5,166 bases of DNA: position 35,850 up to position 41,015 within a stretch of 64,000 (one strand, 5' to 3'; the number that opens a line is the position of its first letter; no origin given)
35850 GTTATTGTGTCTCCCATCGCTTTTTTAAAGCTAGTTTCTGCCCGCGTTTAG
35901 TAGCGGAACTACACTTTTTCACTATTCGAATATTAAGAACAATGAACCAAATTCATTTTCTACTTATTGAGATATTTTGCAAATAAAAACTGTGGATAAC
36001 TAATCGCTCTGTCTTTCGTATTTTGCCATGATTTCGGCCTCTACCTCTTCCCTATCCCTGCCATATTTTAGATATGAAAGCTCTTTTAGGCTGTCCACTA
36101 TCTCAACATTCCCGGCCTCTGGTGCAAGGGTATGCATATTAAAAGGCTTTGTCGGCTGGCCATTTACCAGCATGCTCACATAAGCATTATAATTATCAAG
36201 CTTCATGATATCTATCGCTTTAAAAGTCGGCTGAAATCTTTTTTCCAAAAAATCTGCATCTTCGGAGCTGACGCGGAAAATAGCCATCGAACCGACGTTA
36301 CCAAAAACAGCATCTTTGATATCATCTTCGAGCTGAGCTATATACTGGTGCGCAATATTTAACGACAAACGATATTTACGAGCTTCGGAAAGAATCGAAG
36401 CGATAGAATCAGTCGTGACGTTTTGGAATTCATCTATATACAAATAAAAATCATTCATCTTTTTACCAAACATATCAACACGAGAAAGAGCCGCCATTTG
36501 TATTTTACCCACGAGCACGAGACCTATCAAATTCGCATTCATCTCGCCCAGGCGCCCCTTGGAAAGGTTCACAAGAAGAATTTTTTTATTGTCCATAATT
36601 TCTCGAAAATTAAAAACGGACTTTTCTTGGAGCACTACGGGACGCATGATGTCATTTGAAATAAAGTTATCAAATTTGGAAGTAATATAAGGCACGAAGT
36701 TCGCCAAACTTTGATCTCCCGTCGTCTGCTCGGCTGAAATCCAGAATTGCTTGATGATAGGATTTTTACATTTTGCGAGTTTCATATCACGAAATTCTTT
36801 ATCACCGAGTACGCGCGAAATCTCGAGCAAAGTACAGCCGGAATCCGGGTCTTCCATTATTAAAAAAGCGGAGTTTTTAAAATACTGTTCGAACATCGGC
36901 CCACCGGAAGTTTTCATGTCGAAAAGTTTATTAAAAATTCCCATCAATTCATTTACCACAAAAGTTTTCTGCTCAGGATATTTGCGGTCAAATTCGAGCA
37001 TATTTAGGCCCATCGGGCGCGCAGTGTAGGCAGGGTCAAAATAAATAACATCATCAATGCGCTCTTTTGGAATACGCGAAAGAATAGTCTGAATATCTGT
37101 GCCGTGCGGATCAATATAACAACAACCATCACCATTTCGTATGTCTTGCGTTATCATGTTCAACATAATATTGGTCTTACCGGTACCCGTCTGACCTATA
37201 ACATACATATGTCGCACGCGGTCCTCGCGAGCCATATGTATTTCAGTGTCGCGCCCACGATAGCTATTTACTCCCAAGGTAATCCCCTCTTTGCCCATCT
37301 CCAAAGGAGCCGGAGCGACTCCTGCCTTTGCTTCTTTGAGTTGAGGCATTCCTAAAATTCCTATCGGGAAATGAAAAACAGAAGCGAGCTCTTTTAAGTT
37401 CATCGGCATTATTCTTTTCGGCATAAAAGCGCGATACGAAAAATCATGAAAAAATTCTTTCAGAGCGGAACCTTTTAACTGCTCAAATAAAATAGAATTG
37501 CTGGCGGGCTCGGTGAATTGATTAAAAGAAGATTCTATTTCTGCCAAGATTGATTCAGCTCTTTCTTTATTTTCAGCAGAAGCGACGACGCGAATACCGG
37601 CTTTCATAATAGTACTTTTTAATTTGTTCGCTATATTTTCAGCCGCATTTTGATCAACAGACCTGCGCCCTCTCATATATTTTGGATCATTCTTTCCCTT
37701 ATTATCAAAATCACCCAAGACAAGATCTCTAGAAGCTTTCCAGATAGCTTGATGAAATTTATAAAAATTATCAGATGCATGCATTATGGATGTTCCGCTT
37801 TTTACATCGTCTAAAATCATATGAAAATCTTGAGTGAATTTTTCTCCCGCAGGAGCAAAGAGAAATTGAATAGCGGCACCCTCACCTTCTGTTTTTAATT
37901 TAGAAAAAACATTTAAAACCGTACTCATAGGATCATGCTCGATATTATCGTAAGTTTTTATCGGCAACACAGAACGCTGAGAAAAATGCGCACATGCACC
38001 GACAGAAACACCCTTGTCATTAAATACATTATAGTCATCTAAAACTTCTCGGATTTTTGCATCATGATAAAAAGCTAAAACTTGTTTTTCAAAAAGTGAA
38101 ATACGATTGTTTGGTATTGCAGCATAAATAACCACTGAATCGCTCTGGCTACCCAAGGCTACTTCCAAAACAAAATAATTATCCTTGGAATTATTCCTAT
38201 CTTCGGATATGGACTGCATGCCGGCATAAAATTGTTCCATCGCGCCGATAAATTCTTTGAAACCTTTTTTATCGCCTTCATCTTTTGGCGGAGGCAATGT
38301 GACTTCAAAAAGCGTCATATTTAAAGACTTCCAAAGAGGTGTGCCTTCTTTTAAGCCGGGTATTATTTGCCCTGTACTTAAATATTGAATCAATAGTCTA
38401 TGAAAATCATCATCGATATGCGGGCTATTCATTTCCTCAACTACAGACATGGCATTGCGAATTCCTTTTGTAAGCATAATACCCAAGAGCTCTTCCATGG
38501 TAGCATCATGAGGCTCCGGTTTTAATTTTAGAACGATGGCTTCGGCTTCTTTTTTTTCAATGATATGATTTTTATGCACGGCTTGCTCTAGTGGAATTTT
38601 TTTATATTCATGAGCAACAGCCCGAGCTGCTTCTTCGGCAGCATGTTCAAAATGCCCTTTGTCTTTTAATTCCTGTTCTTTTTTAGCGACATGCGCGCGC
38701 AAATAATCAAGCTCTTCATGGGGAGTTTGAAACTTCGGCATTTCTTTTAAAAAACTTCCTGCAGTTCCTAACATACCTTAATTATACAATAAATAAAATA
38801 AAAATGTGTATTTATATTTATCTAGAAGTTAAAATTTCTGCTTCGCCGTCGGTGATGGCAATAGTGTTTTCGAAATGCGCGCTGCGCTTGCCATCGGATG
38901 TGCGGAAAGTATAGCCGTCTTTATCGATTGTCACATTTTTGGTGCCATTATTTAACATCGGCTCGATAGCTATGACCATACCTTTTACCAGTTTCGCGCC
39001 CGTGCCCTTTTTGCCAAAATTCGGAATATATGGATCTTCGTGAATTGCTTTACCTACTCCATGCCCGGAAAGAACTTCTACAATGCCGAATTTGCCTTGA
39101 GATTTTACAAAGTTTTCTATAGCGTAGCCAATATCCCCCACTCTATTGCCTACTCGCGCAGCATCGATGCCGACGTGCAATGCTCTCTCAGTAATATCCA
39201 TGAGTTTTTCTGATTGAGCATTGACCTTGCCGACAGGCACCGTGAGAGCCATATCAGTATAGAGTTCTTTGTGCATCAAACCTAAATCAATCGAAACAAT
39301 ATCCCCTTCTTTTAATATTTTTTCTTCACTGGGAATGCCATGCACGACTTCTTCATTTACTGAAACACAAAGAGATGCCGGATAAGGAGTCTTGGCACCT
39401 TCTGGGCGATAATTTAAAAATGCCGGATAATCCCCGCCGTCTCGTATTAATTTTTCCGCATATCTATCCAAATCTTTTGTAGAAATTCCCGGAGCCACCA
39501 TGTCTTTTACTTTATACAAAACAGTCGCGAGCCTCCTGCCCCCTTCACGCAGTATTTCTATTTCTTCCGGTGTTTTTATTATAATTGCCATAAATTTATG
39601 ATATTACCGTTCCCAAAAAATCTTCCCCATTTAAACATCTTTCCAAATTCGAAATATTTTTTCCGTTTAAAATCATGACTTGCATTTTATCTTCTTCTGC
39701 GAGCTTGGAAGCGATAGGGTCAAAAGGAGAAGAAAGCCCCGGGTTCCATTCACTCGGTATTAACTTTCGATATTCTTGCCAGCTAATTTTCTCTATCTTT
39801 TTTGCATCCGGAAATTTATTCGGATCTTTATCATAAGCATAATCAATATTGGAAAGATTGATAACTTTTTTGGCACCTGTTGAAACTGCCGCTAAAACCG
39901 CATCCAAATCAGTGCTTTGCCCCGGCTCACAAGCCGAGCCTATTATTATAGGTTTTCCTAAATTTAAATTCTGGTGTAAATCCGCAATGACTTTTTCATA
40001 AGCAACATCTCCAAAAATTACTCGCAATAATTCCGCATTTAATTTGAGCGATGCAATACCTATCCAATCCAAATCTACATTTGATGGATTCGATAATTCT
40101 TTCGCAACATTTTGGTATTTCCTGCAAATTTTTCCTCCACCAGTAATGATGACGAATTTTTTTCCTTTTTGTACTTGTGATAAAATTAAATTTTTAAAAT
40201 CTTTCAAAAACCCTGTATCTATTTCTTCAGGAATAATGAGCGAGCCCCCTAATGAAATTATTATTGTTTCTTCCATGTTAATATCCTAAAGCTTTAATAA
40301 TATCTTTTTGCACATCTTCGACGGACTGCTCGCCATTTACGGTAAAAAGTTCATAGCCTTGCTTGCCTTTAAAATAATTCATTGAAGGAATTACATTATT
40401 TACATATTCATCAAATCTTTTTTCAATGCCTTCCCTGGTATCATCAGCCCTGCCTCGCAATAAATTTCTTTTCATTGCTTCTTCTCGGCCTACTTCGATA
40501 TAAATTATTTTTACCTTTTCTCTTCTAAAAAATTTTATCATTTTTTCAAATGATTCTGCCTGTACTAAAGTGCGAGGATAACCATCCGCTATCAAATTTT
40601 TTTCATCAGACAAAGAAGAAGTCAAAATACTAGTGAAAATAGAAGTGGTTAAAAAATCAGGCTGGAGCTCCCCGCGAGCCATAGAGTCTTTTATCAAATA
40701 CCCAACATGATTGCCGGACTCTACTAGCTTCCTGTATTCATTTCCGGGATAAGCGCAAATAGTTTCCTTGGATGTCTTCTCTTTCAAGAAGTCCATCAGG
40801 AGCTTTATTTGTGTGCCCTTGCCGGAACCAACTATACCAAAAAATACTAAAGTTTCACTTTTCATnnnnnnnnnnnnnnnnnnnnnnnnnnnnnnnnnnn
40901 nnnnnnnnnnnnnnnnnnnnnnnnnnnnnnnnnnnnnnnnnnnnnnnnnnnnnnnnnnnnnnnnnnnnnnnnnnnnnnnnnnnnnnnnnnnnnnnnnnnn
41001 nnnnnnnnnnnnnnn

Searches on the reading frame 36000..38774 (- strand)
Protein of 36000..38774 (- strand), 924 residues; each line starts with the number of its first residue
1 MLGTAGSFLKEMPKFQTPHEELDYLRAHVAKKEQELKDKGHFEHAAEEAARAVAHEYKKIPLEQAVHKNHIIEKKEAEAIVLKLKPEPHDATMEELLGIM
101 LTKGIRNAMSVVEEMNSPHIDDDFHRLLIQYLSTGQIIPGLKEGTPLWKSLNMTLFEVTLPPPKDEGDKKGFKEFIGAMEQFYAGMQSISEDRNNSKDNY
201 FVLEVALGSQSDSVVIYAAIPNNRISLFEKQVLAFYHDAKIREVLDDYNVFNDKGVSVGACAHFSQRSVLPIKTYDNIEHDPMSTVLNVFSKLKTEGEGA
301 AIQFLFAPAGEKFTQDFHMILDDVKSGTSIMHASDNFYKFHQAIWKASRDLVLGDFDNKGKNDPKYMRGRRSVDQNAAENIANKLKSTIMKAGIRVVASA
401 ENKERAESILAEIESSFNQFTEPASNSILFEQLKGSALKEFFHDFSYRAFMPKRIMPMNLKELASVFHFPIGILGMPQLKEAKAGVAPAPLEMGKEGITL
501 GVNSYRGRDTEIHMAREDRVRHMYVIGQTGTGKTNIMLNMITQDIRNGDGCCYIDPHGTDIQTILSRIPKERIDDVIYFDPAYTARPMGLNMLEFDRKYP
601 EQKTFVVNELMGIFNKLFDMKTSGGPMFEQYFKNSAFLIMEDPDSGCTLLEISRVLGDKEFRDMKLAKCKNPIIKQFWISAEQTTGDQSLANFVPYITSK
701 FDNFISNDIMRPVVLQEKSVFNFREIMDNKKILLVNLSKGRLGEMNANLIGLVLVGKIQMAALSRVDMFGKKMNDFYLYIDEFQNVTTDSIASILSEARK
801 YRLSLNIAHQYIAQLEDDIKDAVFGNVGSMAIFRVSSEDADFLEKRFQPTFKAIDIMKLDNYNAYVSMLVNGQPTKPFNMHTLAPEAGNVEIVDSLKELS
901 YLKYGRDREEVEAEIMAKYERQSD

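Call 76: search_protein_families(library=pfam, proteins=[window:36000-38774:-])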
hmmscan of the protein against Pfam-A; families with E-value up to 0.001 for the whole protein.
window:36000-38774:- (924 aa): 3 families
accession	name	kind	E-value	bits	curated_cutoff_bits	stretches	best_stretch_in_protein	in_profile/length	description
PF10412.15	TrwB_AAD_bind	-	4.8e-07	29.4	20.5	0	514-559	9-54/387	Type IV secretion-system coupling protein DNA-binding domain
PF12696.13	TraG-D_C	-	1.2e-05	25.7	22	1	776-838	2-69/126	TraM recognition site of TraD and TraG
PF01935.23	DUF87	-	0.0009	19.8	23.2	0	521-558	24-62/220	Helicase HerA, central domain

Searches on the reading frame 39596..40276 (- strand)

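Call 76: search_protein_families(library=pfam, proteins=[window:39596-40276:-])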
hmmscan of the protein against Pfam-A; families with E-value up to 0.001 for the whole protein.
window:39596-40276:- (226 aa): 1 family
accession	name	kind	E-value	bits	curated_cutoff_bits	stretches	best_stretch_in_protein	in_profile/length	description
PF00696.33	AA_kinase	-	8.2e-25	88.3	24.9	1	4-204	2-234/234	Amino acid kinase family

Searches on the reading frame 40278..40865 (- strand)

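Call 76: search_protein_families(library=pfam, proteins=[window:40278-40865:-])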
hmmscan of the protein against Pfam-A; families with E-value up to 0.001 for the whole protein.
window:40278-40865:- (195 aa): 4 families
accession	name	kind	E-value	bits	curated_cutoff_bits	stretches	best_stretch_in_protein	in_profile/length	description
PF00406.28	ADK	-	2.5e-22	80.1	26.8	1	9-168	2-149/151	Adenylate kinase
PF13207.12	AAA_17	-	5.5e-12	46.6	27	1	9-147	1-135/136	AAA domain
PF02223.23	Thymidylate_kin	-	7.6e-05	22.9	27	0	10-38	3-30/185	Thymidylate kinase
PF13671.12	AAA_33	-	0.00019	22.2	27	1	7-153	3-135/143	AAA domain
